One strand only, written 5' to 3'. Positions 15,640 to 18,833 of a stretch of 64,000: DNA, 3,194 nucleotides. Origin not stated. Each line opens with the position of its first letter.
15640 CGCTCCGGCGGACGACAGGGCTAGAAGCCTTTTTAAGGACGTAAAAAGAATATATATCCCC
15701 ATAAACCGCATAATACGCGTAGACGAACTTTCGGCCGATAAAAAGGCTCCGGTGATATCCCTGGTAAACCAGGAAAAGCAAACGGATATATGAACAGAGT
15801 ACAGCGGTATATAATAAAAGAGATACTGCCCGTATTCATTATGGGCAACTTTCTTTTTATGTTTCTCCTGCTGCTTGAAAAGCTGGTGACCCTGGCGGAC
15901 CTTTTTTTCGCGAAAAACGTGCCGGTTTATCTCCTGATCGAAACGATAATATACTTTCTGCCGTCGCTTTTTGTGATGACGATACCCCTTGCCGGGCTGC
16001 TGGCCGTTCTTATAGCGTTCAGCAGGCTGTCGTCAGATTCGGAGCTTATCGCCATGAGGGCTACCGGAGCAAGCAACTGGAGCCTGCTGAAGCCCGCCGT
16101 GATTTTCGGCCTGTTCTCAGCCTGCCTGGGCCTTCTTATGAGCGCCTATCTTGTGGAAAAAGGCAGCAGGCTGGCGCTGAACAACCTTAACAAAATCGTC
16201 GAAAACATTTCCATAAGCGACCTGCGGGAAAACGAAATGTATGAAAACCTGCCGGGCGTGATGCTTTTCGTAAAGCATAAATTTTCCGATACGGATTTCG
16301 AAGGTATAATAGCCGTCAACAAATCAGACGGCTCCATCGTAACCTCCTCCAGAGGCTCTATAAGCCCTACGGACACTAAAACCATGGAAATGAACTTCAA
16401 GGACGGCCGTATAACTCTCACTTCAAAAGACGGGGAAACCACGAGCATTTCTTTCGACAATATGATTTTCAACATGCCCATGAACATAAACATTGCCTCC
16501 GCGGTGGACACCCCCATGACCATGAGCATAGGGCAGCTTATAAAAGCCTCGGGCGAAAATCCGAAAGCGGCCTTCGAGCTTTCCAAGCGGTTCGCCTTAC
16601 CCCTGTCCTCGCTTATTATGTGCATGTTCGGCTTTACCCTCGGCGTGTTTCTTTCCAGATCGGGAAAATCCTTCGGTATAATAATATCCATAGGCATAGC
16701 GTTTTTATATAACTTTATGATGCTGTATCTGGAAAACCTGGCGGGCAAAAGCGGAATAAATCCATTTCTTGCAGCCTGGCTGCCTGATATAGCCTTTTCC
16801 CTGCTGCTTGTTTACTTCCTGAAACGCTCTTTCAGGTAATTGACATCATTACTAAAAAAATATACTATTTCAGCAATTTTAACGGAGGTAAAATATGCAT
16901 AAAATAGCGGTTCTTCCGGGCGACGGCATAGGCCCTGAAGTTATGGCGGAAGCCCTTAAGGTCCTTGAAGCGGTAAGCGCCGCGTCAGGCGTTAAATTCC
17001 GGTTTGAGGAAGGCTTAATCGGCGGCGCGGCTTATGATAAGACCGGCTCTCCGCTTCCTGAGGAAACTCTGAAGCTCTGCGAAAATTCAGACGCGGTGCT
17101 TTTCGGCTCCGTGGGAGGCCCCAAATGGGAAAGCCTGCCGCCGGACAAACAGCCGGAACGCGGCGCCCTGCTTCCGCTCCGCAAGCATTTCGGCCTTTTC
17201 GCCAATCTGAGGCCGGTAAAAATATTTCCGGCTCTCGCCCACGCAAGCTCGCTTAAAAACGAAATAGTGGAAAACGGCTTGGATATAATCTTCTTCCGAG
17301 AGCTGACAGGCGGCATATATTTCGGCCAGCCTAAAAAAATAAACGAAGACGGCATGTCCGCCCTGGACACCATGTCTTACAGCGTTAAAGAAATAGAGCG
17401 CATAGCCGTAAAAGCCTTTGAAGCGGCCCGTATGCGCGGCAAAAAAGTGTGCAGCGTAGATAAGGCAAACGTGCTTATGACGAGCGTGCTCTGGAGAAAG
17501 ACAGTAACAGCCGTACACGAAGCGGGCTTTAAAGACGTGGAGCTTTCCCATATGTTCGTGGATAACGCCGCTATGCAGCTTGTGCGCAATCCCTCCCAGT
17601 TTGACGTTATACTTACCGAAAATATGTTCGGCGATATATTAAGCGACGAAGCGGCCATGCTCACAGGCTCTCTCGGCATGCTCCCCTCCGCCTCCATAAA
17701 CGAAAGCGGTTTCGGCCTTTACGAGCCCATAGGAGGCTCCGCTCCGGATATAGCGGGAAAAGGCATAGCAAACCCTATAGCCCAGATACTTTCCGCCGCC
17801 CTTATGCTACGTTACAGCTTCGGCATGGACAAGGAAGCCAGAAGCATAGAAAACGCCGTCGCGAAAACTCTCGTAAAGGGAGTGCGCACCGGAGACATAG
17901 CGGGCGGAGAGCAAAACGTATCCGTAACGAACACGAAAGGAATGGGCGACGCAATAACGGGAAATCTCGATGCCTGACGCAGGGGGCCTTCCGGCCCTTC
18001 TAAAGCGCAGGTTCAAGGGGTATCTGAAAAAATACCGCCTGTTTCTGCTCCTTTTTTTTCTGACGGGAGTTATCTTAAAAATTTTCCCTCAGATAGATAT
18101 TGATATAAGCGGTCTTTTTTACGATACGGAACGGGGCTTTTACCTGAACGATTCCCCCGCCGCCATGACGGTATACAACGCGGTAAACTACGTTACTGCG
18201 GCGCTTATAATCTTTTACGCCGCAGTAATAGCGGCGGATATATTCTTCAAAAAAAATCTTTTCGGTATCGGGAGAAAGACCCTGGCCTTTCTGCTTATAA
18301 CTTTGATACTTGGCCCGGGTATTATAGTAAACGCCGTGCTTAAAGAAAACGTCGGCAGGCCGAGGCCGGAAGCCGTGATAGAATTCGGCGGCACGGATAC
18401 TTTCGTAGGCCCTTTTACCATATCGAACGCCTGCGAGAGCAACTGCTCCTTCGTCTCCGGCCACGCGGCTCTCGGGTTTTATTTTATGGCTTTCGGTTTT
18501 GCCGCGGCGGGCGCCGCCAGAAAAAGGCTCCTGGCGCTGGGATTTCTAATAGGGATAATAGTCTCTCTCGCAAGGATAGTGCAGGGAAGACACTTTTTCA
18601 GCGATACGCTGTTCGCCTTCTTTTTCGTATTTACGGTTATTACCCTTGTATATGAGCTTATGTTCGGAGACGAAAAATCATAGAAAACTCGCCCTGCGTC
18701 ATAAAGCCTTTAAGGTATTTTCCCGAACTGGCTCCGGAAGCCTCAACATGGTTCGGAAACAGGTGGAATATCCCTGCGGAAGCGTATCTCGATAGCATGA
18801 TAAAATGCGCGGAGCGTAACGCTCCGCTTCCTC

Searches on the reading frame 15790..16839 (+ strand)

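Call 45: search_protein_families(library=pfam, proteins=[window:15790-16839:+], max_evalue=0.00001)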
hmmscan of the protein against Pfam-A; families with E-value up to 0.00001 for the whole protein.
window:15790-16839:+ (349 aa): 1 family
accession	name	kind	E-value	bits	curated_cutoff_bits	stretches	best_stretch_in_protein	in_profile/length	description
PF03739.19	LptF_LptG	-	1.1e-68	232.4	27.9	1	6-346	1-353/353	Lipopolysaccharide export system permease LptF/LptG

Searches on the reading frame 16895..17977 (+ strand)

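Call 45: search_protein_families(library=pfam, proteins=[window:16895-17977:+], max_evalue=0.00001)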
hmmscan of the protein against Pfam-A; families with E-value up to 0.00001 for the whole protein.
window:16895-17977:+ (360 aa): 1 family
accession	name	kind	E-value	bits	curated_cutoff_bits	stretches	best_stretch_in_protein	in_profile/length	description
PF00180.25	Iso_dh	-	1e-146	489.1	27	1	3-354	1-348/348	Isocitrate/isopropylmalate dehydrogenase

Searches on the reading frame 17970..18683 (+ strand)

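Call 45: search_protein_families(library=pfam, proteins=[window:17970-18683:+], max_evalue=0.00001)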
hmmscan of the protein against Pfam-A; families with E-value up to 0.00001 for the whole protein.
window:17970-18683:+ (237 aa): 1 family
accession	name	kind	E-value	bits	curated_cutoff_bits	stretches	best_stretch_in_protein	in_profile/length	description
PF01569.27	PAP2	-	1.2e-21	77.2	27.2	1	108-232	5-126/130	PAP2 superfamily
